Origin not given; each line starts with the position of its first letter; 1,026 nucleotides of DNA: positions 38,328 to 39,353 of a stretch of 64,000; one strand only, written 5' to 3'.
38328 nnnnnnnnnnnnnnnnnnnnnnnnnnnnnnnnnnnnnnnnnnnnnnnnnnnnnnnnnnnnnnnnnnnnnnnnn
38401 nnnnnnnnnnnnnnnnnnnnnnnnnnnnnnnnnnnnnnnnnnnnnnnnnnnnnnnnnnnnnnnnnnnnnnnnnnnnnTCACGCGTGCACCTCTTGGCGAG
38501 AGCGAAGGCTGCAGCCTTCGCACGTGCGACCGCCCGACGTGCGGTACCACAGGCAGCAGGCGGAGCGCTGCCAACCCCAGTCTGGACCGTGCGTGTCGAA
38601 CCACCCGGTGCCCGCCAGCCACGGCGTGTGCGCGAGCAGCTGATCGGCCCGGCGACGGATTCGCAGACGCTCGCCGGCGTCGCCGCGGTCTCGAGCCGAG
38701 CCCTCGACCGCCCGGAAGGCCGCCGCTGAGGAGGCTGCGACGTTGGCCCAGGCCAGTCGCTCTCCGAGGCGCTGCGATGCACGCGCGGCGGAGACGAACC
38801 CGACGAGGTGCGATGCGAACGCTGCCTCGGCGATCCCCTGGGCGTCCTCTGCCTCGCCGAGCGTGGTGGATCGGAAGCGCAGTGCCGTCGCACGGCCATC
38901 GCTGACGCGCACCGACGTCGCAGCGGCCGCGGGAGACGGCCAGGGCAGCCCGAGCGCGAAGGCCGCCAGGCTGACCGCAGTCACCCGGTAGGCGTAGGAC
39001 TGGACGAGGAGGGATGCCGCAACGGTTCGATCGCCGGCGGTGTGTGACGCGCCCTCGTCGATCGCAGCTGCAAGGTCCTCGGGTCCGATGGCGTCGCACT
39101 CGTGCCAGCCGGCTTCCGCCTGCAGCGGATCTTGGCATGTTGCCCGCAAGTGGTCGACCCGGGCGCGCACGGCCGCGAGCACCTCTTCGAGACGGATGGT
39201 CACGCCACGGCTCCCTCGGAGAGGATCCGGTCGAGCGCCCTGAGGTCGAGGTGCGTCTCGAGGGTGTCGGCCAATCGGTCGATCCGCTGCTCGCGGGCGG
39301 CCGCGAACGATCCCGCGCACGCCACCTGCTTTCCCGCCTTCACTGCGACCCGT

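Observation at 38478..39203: FhuF-type [2Fe-2S] protein translationally locked between cobQ and cobN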

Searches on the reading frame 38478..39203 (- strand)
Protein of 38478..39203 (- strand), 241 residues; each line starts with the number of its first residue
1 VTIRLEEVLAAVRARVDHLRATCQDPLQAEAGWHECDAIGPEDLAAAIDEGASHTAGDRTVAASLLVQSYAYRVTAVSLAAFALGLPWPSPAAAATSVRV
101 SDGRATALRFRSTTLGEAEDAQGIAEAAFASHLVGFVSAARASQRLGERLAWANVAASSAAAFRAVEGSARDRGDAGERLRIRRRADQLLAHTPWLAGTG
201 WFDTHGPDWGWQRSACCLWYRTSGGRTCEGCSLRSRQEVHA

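Call 5: search_protein_families(library=pfam, proteins=[window:38478-39203:-], max_evalue=1)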
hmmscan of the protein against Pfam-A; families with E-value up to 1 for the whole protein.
window:38478-39203:- (241 aa): 2 families
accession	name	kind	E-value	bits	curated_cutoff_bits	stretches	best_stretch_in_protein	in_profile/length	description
PF06276.17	FhuF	-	0.00023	22.1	25.2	1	66-172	3-132/161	Ferric iron reductase FhuF-like transporter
PF11575.13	FhuF_C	-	0.0023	18.2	20.5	1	213-231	1-19/21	FhuF 2Fe-2S C-terminal domain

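Call 7: search_protein_families(library=ncbifam, proteins=[window:38478-39203:-], max_evalue=1)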
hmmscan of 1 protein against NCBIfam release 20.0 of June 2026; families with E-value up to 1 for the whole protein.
window:38478-39203:- (241 aa): 2 families
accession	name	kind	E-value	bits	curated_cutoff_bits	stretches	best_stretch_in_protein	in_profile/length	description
TIGR03951.1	Fe_III_red_FhuF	equivalog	1.4e-05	25.2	63.85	1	74-233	18-181/182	siderophore-iron reductase FhuF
TIGR03950.1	sidero_Fe_reduc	hypoth_equivalog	0.00042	20.2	137.9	1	205-231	195-221/223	siderophore ferric iron reductase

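Call 9: find_homologous_proteins(query=window:38481-39203:-)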
Query window:38481-39203:- (241 aa): 103 proteins with E <= 0.001 among 8000 candidates.
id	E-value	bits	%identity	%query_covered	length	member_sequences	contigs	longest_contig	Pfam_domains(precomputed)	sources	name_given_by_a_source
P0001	6.7e-145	499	97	100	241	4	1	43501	-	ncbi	ncbi:MAG: (2Fe-2S)-binding protein [Acidimicrobiales bacterium]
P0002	3.5e-134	464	90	100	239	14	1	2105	-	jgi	jgi:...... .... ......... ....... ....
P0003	2.4e-128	445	88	100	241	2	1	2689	-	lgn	-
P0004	4.1e-128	444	87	100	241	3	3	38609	-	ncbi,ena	-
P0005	3.3e-126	438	86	100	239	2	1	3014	-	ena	-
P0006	3.4e-125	435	85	100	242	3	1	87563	-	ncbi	-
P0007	5.0e-104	365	75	100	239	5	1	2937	PF06276.18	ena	-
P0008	2.6e-100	353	73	97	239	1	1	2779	-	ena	-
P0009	2.0e-99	350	72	99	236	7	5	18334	-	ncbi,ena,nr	ncbi:MAG: (2Fe-2S)-binding protein [Actinomycetota bacterium]|nr:(2Fe-2S)-binding protein [Actinomyc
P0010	1.2e-98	348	71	97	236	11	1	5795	PF06276.18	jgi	jgi:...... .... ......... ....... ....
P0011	1.2e-98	348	70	98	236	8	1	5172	-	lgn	-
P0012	1.6e-98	347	71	97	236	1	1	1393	-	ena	-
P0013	6.4e-98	345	71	99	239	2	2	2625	-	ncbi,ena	-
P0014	3.9e-97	343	71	99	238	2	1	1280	-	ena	-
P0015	8.2e-97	342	69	98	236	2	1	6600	-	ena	-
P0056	9.9e-64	233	55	98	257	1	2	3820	PF11575.14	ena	-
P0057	1.1e-61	227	51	96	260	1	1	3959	PF06276.18,PF11575.14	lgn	-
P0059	1.4e-58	217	51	97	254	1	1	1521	PF11575.14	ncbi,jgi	ncbi:MAG TPA: (2Fe-2S)-binding protein [Acidimicrobiales bacterium]|jgi:hypothetical protein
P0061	4.1e-57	212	51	99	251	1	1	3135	PF06276.18,PF11575.14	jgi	jgi:hypothetical protein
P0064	7.9e-53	198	46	95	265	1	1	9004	PF06276.18,PF11575.14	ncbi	ncbi:MAG: IucA/IucC family C-terminal-domain containing protein [Acidimicrobiales bacterium]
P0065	1.2e-51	194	51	97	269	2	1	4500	PF11575.14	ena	-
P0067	7.5e-50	188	44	99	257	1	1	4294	PF06276.18,PF11575.14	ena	-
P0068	1.7e-49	187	48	95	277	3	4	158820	-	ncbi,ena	-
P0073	7.5e-40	155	42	99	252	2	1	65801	PF06276.18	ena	-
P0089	2.6e-35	140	42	98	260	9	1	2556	PF06276.18,PF11575.14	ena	-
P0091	8.9e-33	132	37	100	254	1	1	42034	-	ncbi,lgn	-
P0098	9.9e-19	86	33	97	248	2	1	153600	PF06276.18,PF11575.14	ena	-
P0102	3.6e-7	48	39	42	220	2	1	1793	PF06276.18,PF11575.14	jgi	jgi:hypothetical protein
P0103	1.4e-6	46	35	41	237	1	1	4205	PF11575.14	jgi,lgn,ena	jgi:hypothetical protein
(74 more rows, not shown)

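Call 13: find_related_loci(query=A1, collection=genome_contigs, flank=10000)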
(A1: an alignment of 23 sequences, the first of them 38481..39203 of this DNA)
Query A1 (241 aa) in genome_contigs; peptide patterns used: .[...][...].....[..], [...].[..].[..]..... (x = any residue, [..] = any of these).
215 stretches matched a pattern; 78 encode a relative of the query (tblastn E <= 1e-3); 78 distinct loci.
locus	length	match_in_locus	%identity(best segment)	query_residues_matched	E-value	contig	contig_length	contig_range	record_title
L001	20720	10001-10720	86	1-240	4e-122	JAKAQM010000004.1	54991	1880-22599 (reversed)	MAG: Actinomycetes bacterium isolate YF2.bin68 NODE_424_length_54991_cov_6.370498, whole genome shotgun sequence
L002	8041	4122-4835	85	1-240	1e-117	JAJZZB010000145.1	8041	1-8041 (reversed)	MAG: Actinomycetes bacterium isolate TL1-5.bin92 NODE_11966_length_8041_cov_2.200531, whole genome shotgun sequence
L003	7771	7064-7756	71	1-234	1e-93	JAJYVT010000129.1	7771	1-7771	MAG: Actinomycetes bacterium isolate FK2.bin44 NODE_13533_length_7771_cov_5.176217, whole genome shotgun sequence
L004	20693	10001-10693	71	1-234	1e-92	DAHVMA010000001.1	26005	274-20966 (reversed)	MAG TPA_asm: Acidimicrobiaceae bacterium isolate clean538 k141_1168218, whole genome shotgun sequence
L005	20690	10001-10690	70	1-233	1e-91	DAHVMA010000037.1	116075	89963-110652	MAG TPA_asm: Acidimicrobiaceae bacterium isolate clean538 k141_529365, whole genome shotgun sequence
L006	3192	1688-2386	70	1-233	7e-88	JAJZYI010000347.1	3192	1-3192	MAG: Actinomycetes bacterium isolate TL1-5.bin19 NODE_37691_length_3192_cov_1.850571, whole genome shotgun sequence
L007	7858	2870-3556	68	5-233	2e-85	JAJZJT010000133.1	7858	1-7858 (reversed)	MAG: Actinomycetes bacterium isolate LSA5.bin63 NODE_14053_length_7858_cov_2.685810, whole genome shotgun sequence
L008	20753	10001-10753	63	1-238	1e-84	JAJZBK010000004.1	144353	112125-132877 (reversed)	MAG: Actinomycetes bacterium isolate HSP2.bin32 NODE_51_length_144353_cov_9.663452, whole genome shotgun sequence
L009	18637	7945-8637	69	1-236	3e-84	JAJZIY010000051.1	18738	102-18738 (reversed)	MAG: Actinomycetes bacterium isolate LSA5.bin104 NODE_4265_length_18738_cov_5.214873, whole genome shotgun sequence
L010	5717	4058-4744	69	1-234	5e-84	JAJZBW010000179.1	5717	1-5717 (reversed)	MAG: Actinomycetes bacterium isolate JA1.bin31 NODE_10982_length_5717_cov_1.603041, whole genome shotgun sequence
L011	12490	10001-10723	64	1-238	3e-81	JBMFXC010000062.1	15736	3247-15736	MAG: Acidimicrobiales bacterium isolate KM4364-34 NODE_1891_length_15736_cov_5.881959, whole genome shotgun sequence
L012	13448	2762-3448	69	5-233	3e-80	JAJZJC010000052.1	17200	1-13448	MAG: Actinomycetes bacterium isolate LSA5.bin114 NODE_4858_length_17200_cov_2.200961, whole genome shotgun sequence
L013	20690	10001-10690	63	1-233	2e-79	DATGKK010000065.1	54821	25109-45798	MAG TPA_asm: Acidimicrobiales bacterium isolate SMAG_U9857 k141_224911, whole genome shotgun sequence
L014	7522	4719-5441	44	1-241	5e-47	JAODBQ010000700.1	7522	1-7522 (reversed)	MAG: Ilumatobacteraceae bacterium isolate RYN_44 scaffold_880257, whole genome shotgun sequence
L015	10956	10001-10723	39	1-241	3e-43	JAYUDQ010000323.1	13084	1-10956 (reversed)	MAG: Acidimicrobiia bacterium isolate GFS_7213 GFS_7213_322, whole genome shotgun sequence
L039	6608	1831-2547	37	1-236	4e-28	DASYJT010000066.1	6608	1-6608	MAG TPA_asm: Acidimicrobiia bacterium isolate SMAG_U4302 k141_2538266, whole genome shotgun sequence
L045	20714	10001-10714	30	2-234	2e-23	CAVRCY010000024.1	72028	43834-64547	MAG: uncultured Acidimicrobiia bacterium isolate MFD04850.bin.2.113 genome assembly, contig: contig_92144, whole genome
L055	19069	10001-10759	33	5-238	1e-19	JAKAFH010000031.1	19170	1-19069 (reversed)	MAG: Actinomycetes bacterium isolate WY1.bin86 NODE_4257_length_19170_cov_3.881006, whole genome shotgun sequence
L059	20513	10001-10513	36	61-238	9e-18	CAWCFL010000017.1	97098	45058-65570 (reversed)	MAG: uncultured Acidimicrobiales bacterium isolate MFD09368.bin.2.121 genome assembly, contig: contig_99423, whole genom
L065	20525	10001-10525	34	61-238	2e-15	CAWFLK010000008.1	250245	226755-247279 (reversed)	MAG: Ilumatobacteraceae bacterium isolate MFD00392.bin.2.279 genome assembly, contig: contig_15720, whole genome shotgun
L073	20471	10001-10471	35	88-241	2e-10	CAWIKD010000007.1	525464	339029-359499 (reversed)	MAG: uncultured Acidimicrobiia bacterium isolate MFD09368.bin.2.94 genome assembly, contig: contig_15085, whole genome s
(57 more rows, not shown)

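Call 19: search_solved_structures(query=A1, max_evalue=10, show_alignments=2)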
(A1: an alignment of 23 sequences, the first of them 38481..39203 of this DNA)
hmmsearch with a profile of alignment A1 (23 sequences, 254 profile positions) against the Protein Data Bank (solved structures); distinct sequences matched with E-value up to 10: 2.
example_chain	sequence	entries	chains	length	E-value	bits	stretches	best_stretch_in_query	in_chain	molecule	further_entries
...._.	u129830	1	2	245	0.00018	24.2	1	109-235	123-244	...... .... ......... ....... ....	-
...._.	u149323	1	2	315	0.018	17.5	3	35-103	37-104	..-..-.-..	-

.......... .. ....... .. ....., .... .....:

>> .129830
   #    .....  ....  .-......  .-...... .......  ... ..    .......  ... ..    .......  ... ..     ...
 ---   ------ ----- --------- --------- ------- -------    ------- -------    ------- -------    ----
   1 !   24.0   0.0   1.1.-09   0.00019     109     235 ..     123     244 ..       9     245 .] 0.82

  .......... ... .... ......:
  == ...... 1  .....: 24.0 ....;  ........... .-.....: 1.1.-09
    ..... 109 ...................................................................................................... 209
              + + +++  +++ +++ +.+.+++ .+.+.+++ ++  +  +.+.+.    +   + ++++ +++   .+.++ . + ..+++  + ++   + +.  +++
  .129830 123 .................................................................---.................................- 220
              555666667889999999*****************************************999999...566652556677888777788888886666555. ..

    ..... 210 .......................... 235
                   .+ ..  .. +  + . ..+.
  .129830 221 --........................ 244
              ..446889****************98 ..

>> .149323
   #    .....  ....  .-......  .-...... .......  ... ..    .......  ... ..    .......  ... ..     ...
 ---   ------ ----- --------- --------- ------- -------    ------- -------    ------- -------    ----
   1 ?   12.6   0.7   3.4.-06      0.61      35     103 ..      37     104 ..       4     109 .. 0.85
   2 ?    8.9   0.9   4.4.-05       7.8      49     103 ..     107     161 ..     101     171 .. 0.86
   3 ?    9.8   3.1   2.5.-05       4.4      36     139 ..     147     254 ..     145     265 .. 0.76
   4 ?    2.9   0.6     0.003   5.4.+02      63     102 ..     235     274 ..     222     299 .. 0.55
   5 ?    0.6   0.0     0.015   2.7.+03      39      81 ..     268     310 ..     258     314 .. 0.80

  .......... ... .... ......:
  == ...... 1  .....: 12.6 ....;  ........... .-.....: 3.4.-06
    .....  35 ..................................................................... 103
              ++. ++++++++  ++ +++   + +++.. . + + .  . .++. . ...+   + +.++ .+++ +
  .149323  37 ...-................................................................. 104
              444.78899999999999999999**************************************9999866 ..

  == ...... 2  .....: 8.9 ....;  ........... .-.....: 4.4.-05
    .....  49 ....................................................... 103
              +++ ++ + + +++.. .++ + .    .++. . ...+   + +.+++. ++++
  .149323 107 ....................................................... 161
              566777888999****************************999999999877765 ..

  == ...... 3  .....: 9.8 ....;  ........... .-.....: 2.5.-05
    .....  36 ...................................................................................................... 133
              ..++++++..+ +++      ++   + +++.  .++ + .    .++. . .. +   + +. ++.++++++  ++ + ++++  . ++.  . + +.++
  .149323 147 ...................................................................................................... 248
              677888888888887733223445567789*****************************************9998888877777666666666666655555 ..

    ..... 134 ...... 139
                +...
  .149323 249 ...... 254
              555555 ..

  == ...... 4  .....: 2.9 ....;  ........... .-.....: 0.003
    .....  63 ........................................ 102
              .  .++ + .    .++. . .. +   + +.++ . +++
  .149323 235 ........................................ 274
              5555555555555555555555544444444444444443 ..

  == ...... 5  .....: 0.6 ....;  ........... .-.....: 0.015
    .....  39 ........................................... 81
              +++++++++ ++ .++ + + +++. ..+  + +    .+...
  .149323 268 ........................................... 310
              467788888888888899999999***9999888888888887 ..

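Call 23: search_protein_families(library=pfam, alignment_id=A2, max_evalue=0.01)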
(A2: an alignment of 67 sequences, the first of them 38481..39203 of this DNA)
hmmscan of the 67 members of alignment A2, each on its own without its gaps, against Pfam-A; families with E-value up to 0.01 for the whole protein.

A. member 1, window:38481-39203:- (241 aa): 2 families
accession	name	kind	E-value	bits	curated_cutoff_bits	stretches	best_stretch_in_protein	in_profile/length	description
PF06276.17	FhuF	-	0.00023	22.1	25.2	1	66-172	3-132/161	Ferric iron reductase FhuF-like transporter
PF11575.13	FhuF_C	-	0.0023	18.2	20.5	1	213-231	1-19/21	FhuF 2Fe-2S C-terminal domain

B. families by the number of members that match (of 67 scanned): 2 families
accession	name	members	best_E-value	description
PF06276.17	FhuF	62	1.6e-09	Ferric iron reductase FhuF-like transporter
PF11575.13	FhuF_C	61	5.7e-07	FhuF 2Fe-2S C-terminal domain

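Call 25: predict_structure(alignment_id=A2)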
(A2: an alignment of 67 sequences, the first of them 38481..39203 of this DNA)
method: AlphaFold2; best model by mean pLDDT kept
length: 241 residues; sequences in the alignment: 67
mean_pLDDT: 91.8   pTM: 0.89
mean pLDDT of the five models: 91.8, 91.6, 91.2, 91.1, 90.1
residues with pLDDT >= 90: 195; 70-90: 22; 50-70: 22; < 50: 2
segments of 3 or more residues with pLDDT < 50: none
pLDDT, mean of each block of 10 residues (from residue 1): 94 97 85 96 97 90 95 99 99 98 97 97 98 98 93 97 98 97 98 96 88 80 62 58 50
secondary structure, 60 per line:
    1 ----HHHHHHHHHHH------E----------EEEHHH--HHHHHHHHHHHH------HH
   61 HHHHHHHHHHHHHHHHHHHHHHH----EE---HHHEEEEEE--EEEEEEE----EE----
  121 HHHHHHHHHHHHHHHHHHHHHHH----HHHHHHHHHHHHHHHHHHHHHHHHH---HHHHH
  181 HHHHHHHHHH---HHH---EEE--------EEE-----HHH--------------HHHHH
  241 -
elements in order: H5-15 E33-35 H41-52 H59-83 E96-101 E104-110 H121-143 H148-172 H176-190 E200-202 E211-213 H236-240

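Call 29: fold_search(model_id=the predicted structure, library=pdb)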
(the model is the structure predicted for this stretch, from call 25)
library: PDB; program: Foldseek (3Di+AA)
matches with E <= 10: 170; with E <= 0.001: 2
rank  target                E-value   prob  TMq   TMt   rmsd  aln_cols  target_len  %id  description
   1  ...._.                1.3e-04  1.00  0.65  0.65   4.6       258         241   17  Crystal Structure of E. coli FhuF (released 2023-07-12)
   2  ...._B                1.5e-04  1.00  0.65  0.65   4.5       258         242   17  Crystal Structure of E. coli FhuF (released 2023-07-12)
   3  6cn7_F                3.3e-02  0.97  0.40  0.20  10.6       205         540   13  The structure of aerobactin synthetase IucC from a hypervirulent pathotype of Klebsiella pneumoniae (released 2018-04-11)
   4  6cn7_B                6.2e-02  0.96  0.34  0.17   7.1       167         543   10  The structure of aerobactin synthetase IucC from a hypervirulent pathotype of Klebsiella pneumoniae (released 2018-04-11)
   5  6cn7_D                8.4e-02  0.90  0.32  0.16   7.9       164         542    8  The structure of aerobactin synthetase IucC from a hypervirulent pathotype of Klebsiella pneumoniae (released 2018-04-11)
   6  5jm8_F                1.0e-01  1.00  0.42  0.20   4.9       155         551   12  The structure of ATP-bound aerobactin synthetase IucA from a hypervirulent pathotype of Klebsiella pneumoniae (released 2016-06-15)
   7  5jm8_A                1.1e-01  1.00  0.42  0.20   4.9       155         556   12  The structure of ATP-bound aerobactin synthetase IucA from a hypervirulent pathotype of Klebsiella pneumoniae (released 2016-06-15)
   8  6cn7_C                1.1e-01  0.87  0.35  0.17   7.0       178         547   13  The structure of aerobactin synthetase IucC from a hypervirulent pathotype of Klebsiella pneumoniae (released 2018-04-11)
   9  5jm8_E                1.3e-01  1.00  0.43  0.20   4.4       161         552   14  The structure of ATP-bound aerobactin synthetase IucA from a hypervirulent pathotype of Klebsiella pneumoniae (released 2016-06-15)
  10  5jm8_C                1.4e-01  0.99  0.42  0.20   4.9       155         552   12  The structure of ATP-bound aerobactin synthetase IucA from a hypervirulent pathotype of Klebsiella pneumoniae (released 2016-06-15)
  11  5jm8_H                1.5e-01  1.00  0.43  0.20   3.7       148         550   14  The structure of ATP-bound aerobactin synthetase IucA from a hypervirulent pathotype of Klebsiella pneumoniae (released 2016-06-15)
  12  5jm7                  1.6e-01  0.99  0.40  0.19   5.5       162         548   13  The structure of aerobactin synthetase IucA from a hypervirulent pathotype of Klebsiella pneumoniae (released 2016-06-15)
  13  6cn7_A                1.6e-01  0.92  0.38  0.18   6.5       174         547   12  The structure of aerobactin synthetase IucC from a hypervirulent pathotype of Klebsiella pneumoniae (released 2018-04-11)
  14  7cbb_B                1.8e-01  0.91  0.34  0.17   6.0       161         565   13  Crystal structure of SbnC in the biosynthesis of staphyloferrin B (released 2020-09-23)
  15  5jm8_D                2.1e-01  0.91  0.41  0.20  13.6       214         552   11  The structure of ATP-bound aerobactin synthetase IucA from a hypervirulent pathotype of Klebsiella pneumoniae (released 2016-06-15)
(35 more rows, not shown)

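Call 34: find_encoding_contigs(protein=P0098, flank=10000, max_places=2)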
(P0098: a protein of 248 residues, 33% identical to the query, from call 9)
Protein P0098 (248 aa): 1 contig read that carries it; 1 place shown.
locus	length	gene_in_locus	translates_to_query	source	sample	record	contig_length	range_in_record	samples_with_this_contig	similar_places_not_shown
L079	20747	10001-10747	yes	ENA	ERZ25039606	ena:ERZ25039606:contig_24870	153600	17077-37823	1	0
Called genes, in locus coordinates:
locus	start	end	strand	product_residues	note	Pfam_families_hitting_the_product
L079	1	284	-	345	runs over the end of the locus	-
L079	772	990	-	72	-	PF08281:Sigma70_r4_2, PF04545:Sigma70_r4, PF00196:GerE (weak)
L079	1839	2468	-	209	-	PF00126:HTH_1, PF03466:LysR_substrate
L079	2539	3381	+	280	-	PF02353:CMAS (weak), PF13489:Methyltransf_23, PF05175:MTS, PF01209:Ubie_methyltran, PF08241:Methyltransf_11, PF08242:Methyltransf_12, PF13649:Methyltransf_25, PF13847:Methyltransf_31, +1 more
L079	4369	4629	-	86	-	PF18029:Glyoxalase_6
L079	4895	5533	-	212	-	-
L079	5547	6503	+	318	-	-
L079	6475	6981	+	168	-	PF28474:DUF8412, PF13376:OmdA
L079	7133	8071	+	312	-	-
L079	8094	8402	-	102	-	-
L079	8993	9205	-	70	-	PF07366:SnoaL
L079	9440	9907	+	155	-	-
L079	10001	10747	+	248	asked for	PF06276:FhuF (weak), PF11575:FhuF_C (weak)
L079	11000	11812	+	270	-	PF03988:DUF347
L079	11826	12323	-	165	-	PF07690:MFS_1 (weak)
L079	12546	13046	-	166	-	PF07690:MFS_1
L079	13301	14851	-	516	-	PF00501:AMP-binding, PF13193:AMP-binding_C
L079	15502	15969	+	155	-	-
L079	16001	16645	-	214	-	PF04087:DUF389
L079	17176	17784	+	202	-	PF00174:Oxidored_molyb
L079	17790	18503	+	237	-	PF00970:FAD_binding_6, PF00175:NAD_binding_1 (weak)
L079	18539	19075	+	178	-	-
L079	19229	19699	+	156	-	PF08327:AHSA1 (weak)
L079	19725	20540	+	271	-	PF12840:HTH_20, PF08327:AHSA1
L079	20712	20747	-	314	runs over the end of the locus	-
